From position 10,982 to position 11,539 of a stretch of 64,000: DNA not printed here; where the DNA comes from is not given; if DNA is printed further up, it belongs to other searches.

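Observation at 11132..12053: HypA-like protein without zinc finger, and HypB without N-terminal metal-binding tail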

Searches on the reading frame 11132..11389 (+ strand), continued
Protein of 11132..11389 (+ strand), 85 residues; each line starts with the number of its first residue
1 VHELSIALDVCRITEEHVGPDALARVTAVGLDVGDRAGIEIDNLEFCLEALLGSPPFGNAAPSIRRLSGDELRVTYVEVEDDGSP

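Call 19: predict_structure(alignment_id=A1)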
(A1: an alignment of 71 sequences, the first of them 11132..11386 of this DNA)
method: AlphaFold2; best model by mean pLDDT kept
length: 85 residues; sequences in the alignment: 71
mean_pLDDT: 94.1   pTM: 0.83
mean pLDDT of the five models: 94.1, 93.0, 92.8, 92.5, 92.4
residues with pLDDT >= 90: 78; 70-90: 2; 50-70: 4; < 50: 1
segments of 3 or more residues with pLDDT < 50: none
pLDDT, mean of each block of 10 residues (from residue 1): 93 97 96 96 98 96 97 96 62
secondary structure, 60 per line:
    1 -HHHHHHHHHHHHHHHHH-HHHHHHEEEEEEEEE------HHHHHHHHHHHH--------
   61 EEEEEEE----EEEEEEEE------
elements in order: H2-18 H20-25 E26-34 H41-52 E61-67 E72-79

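Call 23: fold_search(model_id=the predicted structure, library=pdb)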
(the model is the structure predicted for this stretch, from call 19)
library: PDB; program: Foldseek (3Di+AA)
matches with E <= 10: 681; with E <= 0.001: 8
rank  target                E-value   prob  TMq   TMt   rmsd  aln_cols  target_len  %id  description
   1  3a43_B                9.2e-06  1.00  0.82  0.61   2.7       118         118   16  Crystal structure of HypA (released 2009-10-06)
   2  5aun_A                1.8e-04  1.00  0.64  0.42   2.3        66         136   23  Crystal structure of the HypAB-Ni complex (released 2015-06-24)
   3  5yxy_F                3.8e-04  1.00  0.76  0.56   2.8       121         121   14  Crystal structure of the HyhL-HypA complex (form I) (released 2018-06-20)
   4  5yxy_E                4.6e-04  1.00  0.78  0.56   2.8       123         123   14  Crystal structure of the HyhL-HypA complex (form I) (released 2018-06-20)
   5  5yxy_D                6.5e-04  1.00  0.77  0.55   2.8       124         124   14  Crystal structure of the HyhL-HypA complex (form I) (released 2018-06-20)
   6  6g81_MODEL_1_A        7.4e-04  1.00  0.73  0.55   3.2       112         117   14  Solution structure of the Ni metallochaperone HypA from Helicobacter pylori (released 2018-10-10)
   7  2kdx_MODEL_1_A        9.1e-04  1.00  0.72  0.54   3.5       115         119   16  Solution structure of HypA protein (released 2009-10-20)
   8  5yy0_B                9.7e-04  1.00  0.73  0.52   3.1       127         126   15  Crystal structure of the HyhL-HypA complex (form II) (released 2018-06-20)
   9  3a43_A                1.6e-03  1.00  0.63  0.41   2.2        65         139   20  Crystal structure of HypA (released 2009-10-06)
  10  3a44_B                2.2e-03  1.00  0.64  0.43   2.3        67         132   22  Crystal structure of HypA in the dimeric form (released 2009-10-06)
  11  3a44_C                2.3e-03  1.00  0.66  0.48   5.6        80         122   18  Crystal structure of HypA in the dimeric form (released 2009-10-06)
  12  5aup_H                3.1e-03  1.00  0.65  0.43   2.3        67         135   22  Crystal structure of the HypAB complex (released 2015-06-24)
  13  3a44_A                1.3e-02  1.00  0.66  0.43   5.6        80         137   18  Crystal structure of HypA in the dimeric form (released 2009-10-06)
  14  3a44_D                2.8e-02  0.98  0.52  0.37   3.6        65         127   20  Crystal structure of HypA in the dimeric form (released 2009-10-06)
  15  9bk1                  1.1e-01  0.63  0.47  0.38   4.2        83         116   13  Crystal structure of Endoribonuclease L-PSP family protein PSPTO0102 Sulfur SAD phased (released 2024-09-04)
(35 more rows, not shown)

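Call 24: search_protein_representatives(alignment_id=A1)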
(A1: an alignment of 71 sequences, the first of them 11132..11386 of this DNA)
Query: 71 sequences, 86 profile positions. Proteins with E-value up to 0.001 (for the whole library): 1524; up to 1e-10: 73; up to 1e-30: 6. The best 150 are listed.
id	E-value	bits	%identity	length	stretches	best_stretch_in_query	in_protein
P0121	2.8e-34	133.1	-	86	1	1-85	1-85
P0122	3.2e-34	132.9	-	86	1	1-86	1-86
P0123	1.9e-33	130.5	-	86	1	1-86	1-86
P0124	1.5e-32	127.6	-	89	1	1-86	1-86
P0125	2.3e-31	123.8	-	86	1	1-85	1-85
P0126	3.7e-31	123.1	-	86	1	1-86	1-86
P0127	4.9e-29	116.3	-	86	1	1-86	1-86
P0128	5.3e-29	116.2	-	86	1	1-86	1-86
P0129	1.2e-28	115.1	-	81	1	1-81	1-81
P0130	2.4e-28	114.1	-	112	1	1-86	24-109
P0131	1.0e-27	112.1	-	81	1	1-81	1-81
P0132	2.9e-27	110.6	-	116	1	1-84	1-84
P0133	1.2e-25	105.5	-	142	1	4-83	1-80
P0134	2.1e-24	101.5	-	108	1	1-67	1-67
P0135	2.4e-24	101.3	-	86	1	1-86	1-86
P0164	8.9e-15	70.6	-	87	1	1-84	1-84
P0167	1.5e-13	66.7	-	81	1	1-81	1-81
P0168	1.9e-13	66.3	-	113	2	1-70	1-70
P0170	4.7e-13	65.1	-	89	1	1-83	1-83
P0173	1.4e-12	63.5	-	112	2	1-69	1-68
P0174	1.7e-12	63.3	-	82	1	1-81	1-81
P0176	2.1e-12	63.0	-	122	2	1-67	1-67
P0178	4.9e-12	61.8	-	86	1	1-83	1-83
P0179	7.1e-12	61.3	-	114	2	1-67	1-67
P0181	8.0e-12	61.1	-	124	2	1-67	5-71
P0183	1.2e-11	60.6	-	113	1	1-67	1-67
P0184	1.4e-11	60.4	-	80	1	1-80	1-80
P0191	9.8e-11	57.7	-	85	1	1-83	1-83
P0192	9.9e-11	57.6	-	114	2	1-67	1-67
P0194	1.3e-10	57.3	-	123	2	1-69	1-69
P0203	7.6e-10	54.8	-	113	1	1-71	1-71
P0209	1.2e-09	54.1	-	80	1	1-80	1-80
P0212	1.5e-09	53.9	-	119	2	1-55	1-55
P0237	5.2e-09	52.1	-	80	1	1-80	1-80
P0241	5.9e-09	52.0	-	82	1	1-81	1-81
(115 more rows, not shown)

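Call 34: list_cluster_members(proteins=[P0164, P0167, P0170, P0174, P0178, P0184, P0191, P0209, P0237, P0241])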
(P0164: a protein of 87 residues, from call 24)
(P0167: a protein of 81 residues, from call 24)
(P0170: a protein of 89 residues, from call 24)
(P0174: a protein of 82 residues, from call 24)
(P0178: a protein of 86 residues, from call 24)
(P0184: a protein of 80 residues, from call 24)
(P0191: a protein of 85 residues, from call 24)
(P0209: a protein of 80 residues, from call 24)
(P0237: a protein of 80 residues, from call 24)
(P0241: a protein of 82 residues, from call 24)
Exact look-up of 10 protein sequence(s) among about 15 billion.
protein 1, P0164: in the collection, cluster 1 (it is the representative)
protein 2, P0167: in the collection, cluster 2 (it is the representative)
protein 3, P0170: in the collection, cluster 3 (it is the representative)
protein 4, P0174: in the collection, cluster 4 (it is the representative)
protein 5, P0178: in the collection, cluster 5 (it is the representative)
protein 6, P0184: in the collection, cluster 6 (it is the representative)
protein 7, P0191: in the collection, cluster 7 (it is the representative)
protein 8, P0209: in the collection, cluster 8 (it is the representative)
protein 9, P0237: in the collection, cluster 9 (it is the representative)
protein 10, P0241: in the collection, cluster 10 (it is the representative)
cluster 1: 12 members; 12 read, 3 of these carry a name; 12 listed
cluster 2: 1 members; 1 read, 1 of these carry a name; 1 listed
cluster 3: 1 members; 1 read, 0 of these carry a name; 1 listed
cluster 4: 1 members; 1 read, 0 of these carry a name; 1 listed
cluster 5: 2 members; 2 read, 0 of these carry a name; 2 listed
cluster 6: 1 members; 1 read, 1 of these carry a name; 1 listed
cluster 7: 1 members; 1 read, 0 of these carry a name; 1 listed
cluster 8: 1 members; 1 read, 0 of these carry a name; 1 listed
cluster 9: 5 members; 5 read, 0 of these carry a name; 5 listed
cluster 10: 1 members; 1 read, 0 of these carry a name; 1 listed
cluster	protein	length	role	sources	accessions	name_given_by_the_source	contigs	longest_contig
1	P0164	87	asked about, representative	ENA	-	-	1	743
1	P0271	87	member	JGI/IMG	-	hydrogenase nickel incorporation protein HypA/HybF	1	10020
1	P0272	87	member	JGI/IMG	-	hydrogenase nickel incorporation protein HypA/HybF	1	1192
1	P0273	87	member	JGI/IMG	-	hydrogenase nickel incorporation protein HypA/HybF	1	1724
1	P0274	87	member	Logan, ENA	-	-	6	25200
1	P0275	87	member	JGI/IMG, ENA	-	-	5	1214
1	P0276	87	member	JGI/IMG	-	-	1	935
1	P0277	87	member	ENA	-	-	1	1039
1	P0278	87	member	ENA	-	-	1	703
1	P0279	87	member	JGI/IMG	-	-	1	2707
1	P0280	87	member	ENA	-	-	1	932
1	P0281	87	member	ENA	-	-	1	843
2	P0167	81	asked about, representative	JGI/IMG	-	hydrogenase nickel incorporation protein HypA/HybF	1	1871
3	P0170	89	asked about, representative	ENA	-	-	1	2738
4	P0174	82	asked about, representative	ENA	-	-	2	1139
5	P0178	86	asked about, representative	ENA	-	-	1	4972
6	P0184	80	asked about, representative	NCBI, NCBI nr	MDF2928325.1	MAG: hypA [Anaerospora sp.] | hypA [Anaerospora sp.]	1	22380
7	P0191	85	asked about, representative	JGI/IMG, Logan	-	-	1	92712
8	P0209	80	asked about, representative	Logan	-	-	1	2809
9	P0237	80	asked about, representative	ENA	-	-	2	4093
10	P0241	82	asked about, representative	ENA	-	-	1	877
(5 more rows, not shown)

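Call 35: find_encoding_contigs(protein=P0274, flank=8000, max_places=2)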
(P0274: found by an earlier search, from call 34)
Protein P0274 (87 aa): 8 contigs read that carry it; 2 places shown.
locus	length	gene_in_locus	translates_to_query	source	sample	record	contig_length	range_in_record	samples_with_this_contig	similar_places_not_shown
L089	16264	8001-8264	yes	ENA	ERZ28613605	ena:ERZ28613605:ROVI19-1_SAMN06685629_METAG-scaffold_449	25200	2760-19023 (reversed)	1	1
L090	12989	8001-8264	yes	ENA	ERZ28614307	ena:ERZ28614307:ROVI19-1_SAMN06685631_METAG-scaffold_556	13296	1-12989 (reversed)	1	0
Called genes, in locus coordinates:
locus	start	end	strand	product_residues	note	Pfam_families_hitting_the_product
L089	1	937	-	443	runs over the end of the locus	PF07995:GSDH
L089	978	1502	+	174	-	PF13847:Methyltransf_31 (weak), PF08241:Methyltransf_11, PF08242:Methyltransf_12, PF13649:Methyltransf_25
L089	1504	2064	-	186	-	PF03449:GreA_GreB_N, PF01272:GreA_GreB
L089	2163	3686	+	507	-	PF00355:Rieske, PF13806:Rieske_2 (weak), PF01593:Amino_oxidase (faint), PF07992:Pyr_redox_2, PF13738:Pyr_redox_3 (faint), PF00070:Pyr_redox, PF14759:Reductase_C (weak)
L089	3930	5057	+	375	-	PF01058:Oxidored_q6, PF14720:NiFe_hyd_SSU_C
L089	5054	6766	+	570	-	PF27537:HoxH (weak), PF00374:NiFeSe_Hases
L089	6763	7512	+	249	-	PF01292:Ni_hydr_CYTB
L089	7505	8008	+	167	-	PF01750:HycI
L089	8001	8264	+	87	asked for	PF01155:HypA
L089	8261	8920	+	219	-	PF02492:cobW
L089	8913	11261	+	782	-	PF00708:Acylphosphatase, PF07503:zf-HYPF, PF01300:Sua5_yciO_yrdC, PF17788:HypF_C, PF22521:HypF_C_2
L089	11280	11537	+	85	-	PF01455:HupF_HypC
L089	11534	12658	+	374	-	PF01924:HypD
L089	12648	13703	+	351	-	PF00586:AIRS, PF02769:AIRS_C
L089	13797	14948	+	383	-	-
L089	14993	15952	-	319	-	PF01040:UbiA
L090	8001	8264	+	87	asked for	PF01155:HypA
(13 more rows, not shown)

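Call 36: find_encoding_contigs(protein=P0191, flank=8000, max_places=2)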
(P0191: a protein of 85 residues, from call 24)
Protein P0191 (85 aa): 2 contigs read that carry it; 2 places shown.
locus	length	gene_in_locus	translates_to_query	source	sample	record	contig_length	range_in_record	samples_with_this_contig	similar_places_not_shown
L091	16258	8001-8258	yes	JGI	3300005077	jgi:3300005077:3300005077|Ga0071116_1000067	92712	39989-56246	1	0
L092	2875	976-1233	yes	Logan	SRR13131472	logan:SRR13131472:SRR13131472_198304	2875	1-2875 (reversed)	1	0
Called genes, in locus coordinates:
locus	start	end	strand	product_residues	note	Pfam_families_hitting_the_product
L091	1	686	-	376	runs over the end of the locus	PF12838:Fer4_7 (weak), PF13183:Fer4_8, PF13187:Fer4_9 (weak), PF13237:Fer4_10 (weak), PF13534:Fer4_17 (weak), PF25160:LdpA_Fe-S-bd (faint)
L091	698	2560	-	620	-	PF07992:Pyr_redox_2 (faint), PF00037:Fer4 (faint), PF12838:Fer4_7 (weak), PF13187:Fer4_9 (weak)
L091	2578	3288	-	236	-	PF00027:cNMP_binding, PF13545:HTH_Crp_2, PF00325:Crp (weak)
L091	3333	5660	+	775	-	PF00708:Acylphosphatase, PF07503:zf-HYPF, PF01300:Sua5_yciO_yrdC, PF17788:HypF_C, PF22521:HypF_C_2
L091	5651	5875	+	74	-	PF01455:HupF_HypC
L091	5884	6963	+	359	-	PF01924:HypD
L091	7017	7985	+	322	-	PF00586:AIRS, PF02769:AIRS_C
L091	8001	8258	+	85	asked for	PF01155:HypA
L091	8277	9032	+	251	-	PF02492:cobW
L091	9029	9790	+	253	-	PF01416:PseudoU_synth_1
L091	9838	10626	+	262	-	PF00196:GerE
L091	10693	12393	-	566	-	PF00884:Sulfatase, PF16347:SGSH_C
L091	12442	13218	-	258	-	PF14023:Bestrophin-like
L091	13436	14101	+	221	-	-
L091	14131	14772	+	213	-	-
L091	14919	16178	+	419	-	PF00033:Cytochrome_B, PF13631:Cytochrom_B_N_2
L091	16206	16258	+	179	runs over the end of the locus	PF00355:Rieske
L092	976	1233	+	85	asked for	PF01155:HypA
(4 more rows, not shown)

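Call 37: find_encoding_contigs(protein=P0184, flank=8000, max_places=2)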
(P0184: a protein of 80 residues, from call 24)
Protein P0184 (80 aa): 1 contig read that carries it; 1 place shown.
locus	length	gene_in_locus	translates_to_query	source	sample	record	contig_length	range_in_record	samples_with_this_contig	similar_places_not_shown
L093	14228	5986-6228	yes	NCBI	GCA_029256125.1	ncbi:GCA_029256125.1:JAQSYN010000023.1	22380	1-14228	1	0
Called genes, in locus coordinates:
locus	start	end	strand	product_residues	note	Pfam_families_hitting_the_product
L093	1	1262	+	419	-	PF00905:Transpeptidase, PF03793:PASTA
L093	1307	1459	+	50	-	PF14716:HHH_8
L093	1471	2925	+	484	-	PF14520:HHH_5, PF14791:DNA_pol_B_thumb, PF02811:PHP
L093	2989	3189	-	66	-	PF00269:SASP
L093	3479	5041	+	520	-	PF01268:FTHFS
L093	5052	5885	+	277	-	PF00763:THF_DHG_CYH, PF02882:THF_DHG_CYH_C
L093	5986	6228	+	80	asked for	PF01155:HypA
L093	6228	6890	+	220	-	PF02492:cobW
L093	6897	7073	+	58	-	PF09388:SpoOE-like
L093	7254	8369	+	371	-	PF05222:AlaDh_PNT_N, PF01262:AlaDh_PNT_C, PF02882:THF_DHG_CYH_C (faint), PF07992:Pyr_redox_2 (weak), PF00070:Pyr_redox (faint)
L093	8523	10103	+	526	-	PF02743:dCache_1, PF17203:sCache_3_2 (faint), PF23846:Cache_WalK (faint), PF00512:HisKA, PF02518:HATPase_c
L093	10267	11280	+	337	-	PF13379:NMT1_2, PF04069:OpuAC, PF09084:NMT1, PF12974:Phosphonate-bd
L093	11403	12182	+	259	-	PF03705:CheR_N, PF01739:CheR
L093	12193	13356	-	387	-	PF00768:Peptidase_S11, PF00905:Transpeptidase (weak), PF13354:Beta-lactamase2 (weak), PF07943:PBP5_C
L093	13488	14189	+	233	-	PF01522:Polysacc_deac_1, PF10096:DUF2334 (weak)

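Call 38: list_cluster_members(proteins=[P0173, P0168, P0176, P0179, P0181, P0183, P0192, P0194, P0203, P0212])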
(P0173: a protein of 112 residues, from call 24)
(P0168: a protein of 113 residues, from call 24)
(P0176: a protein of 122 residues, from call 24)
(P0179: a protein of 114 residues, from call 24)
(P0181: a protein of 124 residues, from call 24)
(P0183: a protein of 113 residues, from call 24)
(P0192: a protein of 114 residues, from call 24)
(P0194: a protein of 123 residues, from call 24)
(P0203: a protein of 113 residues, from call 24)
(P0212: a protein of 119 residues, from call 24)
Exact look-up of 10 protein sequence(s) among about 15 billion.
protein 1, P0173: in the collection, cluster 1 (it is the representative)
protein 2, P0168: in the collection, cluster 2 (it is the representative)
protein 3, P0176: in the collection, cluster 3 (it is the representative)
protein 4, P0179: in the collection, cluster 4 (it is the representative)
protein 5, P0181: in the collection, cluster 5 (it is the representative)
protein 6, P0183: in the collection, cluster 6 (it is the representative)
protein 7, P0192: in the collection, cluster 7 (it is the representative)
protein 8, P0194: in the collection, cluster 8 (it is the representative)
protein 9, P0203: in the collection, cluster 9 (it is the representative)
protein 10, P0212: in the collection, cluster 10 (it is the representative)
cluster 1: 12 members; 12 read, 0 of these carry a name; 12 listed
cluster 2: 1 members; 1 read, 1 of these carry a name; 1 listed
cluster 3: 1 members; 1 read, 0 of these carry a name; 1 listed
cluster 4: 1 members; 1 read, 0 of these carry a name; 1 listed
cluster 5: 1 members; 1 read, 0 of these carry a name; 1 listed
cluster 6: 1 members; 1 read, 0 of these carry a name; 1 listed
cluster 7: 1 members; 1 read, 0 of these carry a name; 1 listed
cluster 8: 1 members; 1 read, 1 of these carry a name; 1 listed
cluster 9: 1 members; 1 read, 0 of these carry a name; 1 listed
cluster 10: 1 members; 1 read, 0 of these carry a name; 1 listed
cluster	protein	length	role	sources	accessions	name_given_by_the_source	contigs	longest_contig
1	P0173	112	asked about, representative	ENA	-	-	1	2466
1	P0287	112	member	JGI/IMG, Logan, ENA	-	-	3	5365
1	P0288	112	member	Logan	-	-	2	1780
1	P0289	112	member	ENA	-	-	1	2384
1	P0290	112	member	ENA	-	-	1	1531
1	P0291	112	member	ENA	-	-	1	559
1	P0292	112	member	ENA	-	-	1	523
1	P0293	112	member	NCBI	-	-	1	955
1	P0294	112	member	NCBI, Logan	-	-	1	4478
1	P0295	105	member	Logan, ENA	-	-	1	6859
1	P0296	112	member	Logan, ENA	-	-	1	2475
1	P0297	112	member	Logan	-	-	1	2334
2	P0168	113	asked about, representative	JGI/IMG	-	hydrogenase nickel incorporation protein HypA/HybF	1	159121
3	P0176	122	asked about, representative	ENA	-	-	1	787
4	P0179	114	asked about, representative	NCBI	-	-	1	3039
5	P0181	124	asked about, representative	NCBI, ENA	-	-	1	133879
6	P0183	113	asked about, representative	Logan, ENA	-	-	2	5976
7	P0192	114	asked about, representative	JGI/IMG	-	-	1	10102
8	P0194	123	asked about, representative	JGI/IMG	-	hydrogenase nickel incorporation protein HypA/HybF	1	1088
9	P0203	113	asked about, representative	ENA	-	-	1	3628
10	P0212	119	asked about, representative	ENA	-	-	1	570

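Call 39: find_encoding_contigs(protein=P0294, flank=6000, max_places=4)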
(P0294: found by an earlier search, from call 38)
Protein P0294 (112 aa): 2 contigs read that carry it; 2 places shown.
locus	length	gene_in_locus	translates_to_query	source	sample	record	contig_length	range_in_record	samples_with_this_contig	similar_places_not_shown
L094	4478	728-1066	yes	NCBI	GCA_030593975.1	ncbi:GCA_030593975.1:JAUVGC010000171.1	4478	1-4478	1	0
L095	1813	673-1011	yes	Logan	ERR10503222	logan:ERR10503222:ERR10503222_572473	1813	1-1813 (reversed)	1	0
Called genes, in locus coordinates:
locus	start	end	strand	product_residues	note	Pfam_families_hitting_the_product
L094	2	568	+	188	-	?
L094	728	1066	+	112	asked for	PF01155:HypA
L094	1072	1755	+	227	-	PF02492:cobW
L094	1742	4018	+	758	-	PF00708:Acylphosphatase, PF07503:zf-HYPF, PF01300:Sua5_yciO_yrdC, PF17788:HypF_C, PF22521:HypF_C_2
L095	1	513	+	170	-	?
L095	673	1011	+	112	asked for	PF01155:HypA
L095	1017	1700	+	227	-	PF02492:cobW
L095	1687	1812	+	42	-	?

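Call 40: find_encoding_contigs(protein=P0295, flank=6000, max_places=3)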
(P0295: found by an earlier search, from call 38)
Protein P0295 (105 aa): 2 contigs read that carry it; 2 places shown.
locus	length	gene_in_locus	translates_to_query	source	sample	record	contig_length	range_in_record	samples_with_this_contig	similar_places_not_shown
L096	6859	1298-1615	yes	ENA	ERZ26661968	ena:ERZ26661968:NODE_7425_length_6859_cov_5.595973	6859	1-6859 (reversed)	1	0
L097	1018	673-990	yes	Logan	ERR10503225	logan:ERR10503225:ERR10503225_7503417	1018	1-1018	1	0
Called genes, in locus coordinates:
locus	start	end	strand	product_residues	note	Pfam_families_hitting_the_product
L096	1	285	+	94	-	?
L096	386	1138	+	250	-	PF02535:Zip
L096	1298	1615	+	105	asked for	PF01155:HypA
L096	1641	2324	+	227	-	PF02492:cobW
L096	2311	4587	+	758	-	PF00708:Acylphosphatase, PF07503:zf-HYPF, PF01300:Sua5_yciO_yrdC, PF17788:HypF_C, PF22521:HypF_C_2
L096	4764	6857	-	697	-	?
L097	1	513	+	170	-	?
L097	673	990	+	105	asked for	PF01155:HypA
